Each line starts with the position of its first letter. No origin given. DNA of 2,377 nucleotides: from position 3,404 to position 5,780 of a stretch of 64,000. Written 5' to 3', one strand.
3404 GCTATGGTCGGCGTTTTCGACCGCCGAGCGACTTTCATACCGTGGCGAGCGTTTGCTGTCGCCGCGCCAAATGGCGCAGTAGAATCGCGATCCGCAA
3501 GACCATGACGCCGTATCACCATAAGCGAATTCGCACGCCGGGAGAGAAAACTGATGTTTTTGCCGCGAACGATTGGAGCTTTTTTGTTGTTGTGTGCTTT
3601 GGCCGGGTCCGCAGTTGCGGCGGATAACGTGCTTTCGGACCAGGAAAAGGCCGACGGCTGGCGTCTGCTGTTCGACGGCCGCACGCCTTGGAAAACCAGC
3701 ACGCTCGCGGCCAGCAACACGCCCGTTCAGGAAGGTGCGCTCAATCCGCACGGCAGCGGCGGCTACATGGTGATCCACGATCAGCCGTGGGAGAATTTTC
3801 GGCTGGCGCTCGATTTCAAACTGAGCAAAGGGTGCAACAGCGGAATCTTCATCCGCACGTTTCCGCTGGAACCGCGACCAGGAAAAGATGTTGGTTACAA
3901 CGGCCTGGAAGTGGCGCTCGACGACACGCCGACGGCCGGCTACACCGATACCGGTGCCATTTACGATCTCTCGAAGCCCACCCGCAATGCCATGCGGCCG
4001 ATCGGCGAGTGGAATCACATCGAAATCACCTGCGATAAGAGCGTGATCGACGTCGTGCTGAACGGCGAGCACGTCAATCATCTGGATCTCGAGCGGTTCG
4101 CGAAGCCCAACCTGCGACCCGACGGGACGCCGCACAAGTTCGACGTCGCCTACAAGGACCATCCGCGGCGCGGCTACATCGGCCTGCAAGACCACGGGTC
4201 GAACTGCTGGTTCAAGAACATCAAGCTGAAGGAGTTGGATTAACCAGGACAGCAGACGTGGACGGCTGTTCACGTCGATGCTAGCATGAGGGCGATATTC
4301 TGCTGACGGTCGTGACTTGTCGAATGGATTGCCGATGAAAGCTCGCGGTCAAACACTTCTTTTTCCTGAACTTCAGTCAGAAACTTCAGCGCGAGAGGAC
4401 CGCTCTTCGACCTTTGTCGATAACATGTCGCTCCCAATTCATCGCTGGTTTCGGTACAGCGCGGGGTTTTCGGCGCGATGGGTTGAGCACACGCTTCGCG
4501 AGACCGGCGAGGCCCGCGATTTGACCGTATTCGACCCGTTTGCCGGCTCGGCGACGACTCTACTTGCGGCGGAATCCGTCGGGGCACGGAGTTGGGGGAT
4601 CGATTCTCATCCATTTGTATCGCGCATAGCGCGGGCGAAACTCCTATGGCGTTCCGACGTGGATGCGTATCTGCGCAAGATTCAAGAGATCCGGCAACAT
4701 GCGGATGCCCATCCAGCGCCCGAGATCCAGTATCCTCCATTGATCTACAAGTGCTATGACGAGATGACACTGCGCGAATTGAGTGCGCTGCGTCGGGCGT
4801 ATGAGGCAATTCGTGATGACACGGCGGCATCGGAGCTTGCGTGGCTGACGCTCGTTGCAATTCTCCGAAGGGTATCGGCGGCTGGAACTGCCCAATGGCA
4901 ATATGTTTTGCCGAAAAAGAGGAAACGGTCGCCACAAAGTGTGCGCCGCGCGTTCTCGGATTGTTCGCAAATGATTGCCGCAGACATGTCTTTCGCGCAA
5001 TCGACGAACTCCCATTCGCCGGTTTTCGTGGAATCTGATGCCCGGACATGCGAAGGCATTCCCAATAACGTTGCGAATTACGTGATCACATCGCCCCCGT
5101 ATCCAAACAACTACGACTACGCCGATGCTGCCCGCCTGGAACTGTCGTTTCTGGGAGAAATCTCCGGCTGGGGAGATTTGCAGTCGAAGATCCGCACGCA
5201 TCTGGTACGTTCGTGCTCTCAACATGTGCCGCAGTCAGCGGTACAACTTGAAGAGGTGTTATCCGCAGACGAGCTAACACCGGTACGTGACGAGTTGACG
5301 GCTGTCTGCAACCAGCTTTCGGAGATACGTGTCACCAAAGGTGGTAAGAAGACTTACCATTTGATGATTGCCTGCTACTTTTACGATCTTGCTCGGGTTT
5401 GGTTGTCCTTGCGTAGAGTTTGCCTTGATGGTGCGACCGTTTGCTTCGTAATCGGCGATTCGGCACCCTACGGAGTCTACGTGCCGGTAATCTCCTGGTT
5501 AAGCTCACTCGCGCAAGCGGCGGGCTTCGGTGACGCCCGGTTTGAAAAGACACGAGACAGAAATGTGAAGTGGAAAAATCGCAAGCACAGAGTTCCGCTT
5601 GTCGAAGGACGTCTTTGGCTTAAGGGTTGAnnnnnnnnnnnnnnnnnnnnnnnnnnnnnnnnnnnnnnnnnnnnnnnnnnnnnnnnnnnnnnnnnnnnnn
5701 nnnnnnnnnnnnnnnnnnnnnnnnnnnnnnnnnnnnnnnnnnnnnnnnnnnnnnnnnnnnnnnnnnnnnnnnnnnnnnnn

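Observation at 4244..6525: Lower-GC two-gene restriction-modification-like islet with an unclassifiable nuclease candidate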

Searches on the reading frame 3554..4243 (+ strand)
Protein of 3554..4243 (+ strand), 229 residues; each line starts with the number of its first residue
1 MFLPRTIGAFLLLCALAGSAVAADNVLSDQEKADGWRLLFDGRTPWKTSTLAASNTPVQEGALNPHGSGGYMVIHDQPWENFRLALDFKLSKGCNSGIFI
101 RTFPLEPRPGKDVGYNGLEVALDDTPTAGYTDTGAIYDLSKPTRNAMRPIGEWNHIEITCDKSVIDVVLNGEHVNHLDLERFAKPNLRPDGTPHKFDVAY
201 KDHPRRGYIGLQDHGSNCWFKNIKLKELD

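Call 3: search_protein_families(library=pfam, proteins=[window:3554-4243:+], max_evalue=0.1)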
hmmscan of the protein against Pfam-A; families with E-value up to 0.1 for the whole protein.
window:3554-4243:+ (229 aa): 2 families
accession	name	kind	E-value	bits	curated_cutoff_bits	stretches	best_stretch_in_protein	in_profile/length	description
PF06439.18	3keto-disac_hyd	-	1.2e-37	130.2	26.8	1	35-226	1-187/187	3-keto-disaccharide hydrolase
PF13385.13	Laminin_G_3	-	0.0067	17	27.6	1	133-177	64-105/151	Concanavalin A-like lectin/glucanases superfamily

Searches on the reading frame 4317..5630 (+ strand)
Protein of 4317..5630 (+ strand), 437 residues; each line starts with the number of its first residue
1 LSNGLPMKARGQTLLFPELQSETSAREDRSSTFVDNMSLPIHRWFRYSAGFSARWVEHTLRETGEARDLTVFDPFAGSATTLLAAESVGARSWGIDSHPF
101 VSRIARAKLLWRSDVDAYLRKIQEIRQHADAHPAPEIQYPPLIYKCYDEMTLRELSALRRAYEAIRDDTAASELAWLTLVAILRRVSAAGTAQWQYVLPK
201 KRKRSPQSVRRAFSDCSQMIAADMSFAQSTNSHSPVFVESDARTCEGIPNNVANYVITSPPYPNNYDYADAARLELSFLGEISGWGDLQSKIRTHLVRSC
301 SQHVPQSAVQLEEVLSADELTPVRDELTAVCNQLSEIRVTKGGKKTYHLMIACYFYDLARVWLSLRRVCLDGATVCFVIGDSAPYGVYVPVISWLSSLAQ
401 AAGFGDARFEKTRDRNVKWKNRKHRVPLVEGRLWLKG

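Call 3: search_protein_families(library=pfam, proteins=[window:4317-5630:+], max_evalue=0.1)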
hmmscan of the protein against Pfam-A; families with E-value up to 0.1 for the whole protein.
window:4317-5630:+ (437 aa): 1 family
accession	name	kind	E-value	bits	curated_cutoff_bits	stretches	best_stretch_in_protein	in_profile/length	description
PF01555.25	N6_N4_Mtase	-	2.8e-08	34.4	26.7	1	46-105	161-219/221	DNA methylase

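Call 4: search_protein_families(library=ncbifam, proteins=[window:4317-5630:+], max_evalue=0.1)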
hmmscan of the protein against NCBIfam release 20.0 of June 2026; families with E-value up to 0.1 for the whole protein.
window:4317-5630:+ (437 aa): 2 families
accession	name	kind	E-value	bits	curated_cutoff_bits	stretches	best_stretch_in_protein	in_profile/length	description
NF010253.0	PRK13699.1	subfamily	0.0058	16.3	244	0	68-96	164-192/226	DNA methyltransferase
NF050803.1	DnaMtaseCcrMCaul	equivalog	0.086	11.7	830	0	68-118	206-256/350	adenine-specific DNA-methyltransferase CcrM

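Call 5: search_protein_families(library=padloc, proteins=[window:4317-5630:+], max_evalue=0.1)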
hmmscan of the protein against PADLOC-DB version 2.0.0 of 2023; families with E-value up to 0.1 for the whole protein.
window:4317-5630:+ (437 aa): 35 families (the best 25 are shown)
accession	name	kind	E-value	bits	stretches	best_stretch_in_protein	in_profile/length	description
PDLC03306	MTase_II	-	2.3e-128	426.7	1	23-437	12-422/422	Type II methyltransferase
PDLC03224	MTase_II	-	8.4e-37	125.2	1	32-414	58-454/481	Type II methyltransferase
PDLC03389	MTase_II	-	4.3e-18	63.2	2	28-109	43-122/445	Type II methyltransferase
PDLC03380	MTase_II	-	3.8e-14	50.7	2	145-294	156-302/393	Type II methyltransferase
PDLC03362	MTase_II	-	1.3e-12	45.3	1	41-405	43-401/438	Type II methyltransferase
PDLC03353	MTase_II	-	5.1e-12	43.9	2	236-271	11-46/260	Type II methyltransferase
PDLC03239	MTase_II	-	1.2e-11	42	1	36-278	60-310/442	Type II methyltransferase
PDLC03364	MTase_II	-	2.2e-10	38.1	1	41-315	32-303/380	Type II methyltransferase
PDLC03369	MTase_II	-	3.1e-10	37.4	2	40-124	113-198/532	Type II methyltransferase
PDLC03322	MTase_II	-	5.5e-10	36.7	1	36-265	31-274/446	Type II methyltransferase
PDLC03387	MTase_II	-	6.9e-09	33.3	2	49-110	216-276/289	Type II methyltransferase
PDLC03283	MTase_II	-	1.7e-08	32.1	1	70-102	232-264/352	Type II methyltransferase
PDLC03325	MTase_II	-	3.8e-08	30.5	1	47-186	72-206/426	Type II methyltransferase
PDLC03350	MTase_II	-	1.8e-07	28.9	2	237-400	59-145/312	Type II methyltransferase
PDLC03377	MTase_II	-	1.5e-06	25.1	2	42-115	96-169/504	Type II methyltransferase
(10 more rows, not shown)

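Call 7: search_solved_structures(query=window:4317-5630:+, max_evalue=1)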
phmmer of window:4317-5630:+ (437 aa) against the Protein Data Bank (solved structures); distinct sequences matched with E-value up to 1: 4.
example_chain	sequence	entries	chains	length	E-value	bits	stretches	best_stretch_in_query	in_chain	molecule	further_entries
2zie_A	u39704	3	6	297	0.00024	23.7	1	51-109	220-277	Putative modification methylase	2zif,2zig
8s9n_A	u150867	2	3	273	0.0011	21.6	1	40-99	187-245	DNA cytosine-N4 methyltransferase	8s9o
8s9m_A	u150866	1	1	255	0.0014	21.3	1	40-99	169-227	DNA cytosine-N4 methyltransferase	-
5bp2_A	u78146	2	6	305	0.36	13.3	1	57-133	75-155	Mycocerosic acid synthase-like polyketide synthase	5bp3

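Call 45: find_homologous_proteins(query=window:4335-5627:+)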
Query window:4335-5627:+ (431 aa): 5030 proteins with E <= 0.001 among 8000 candidates; the best 120 are listed.
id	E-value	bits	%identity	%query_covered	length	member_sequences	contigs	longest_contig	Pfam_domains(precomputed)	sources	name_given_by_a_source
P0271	6.9e-292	986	100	100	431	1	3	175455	PF01555.25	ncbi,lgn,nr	ncbi:MAG TPA: hypothetical protein VHD36_13775 [Pirellulales bacterium]|nr:hypothetical protein [Pir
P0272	3.3e-192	658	68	99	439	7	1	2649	PF01555.25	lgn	-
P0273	3.2e-191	654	66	100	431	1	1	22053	PF01555.25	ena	-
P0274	5.3e-191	654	65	99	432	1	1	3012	PF01555.25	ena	-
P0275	8.0e-190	650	65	99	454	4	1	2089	PF01555.25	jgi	jgi:DNA methylase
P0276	9.3e-190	649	65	99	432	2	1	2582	PF01555.25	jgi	jgi:hypothetical protein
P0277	1.7e-189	649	67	99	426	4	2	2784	PF01555.25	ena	-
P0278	5.0e-189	647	66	99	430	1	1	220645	PF01555.25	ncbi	-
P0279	7.1e-189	647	65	100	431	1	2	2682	PF01555.25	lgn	-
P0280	3.5e-188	644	66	98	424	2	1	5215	PF01555.25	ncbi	-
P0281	4.6e-188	644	66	99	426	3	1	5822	PF01555.25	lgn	-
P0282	6.0e-188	644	63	100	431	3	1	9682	PF01555.25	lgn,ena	-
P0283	6.8e-188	643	66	98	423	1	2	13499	PF01555.25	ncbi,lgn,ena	-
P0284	7.6e-188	643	66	99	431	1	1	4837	PF01555.25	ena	-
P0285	1.3e-187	642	65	100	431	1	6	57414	PF01555.25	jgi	jgi:hypothetical protein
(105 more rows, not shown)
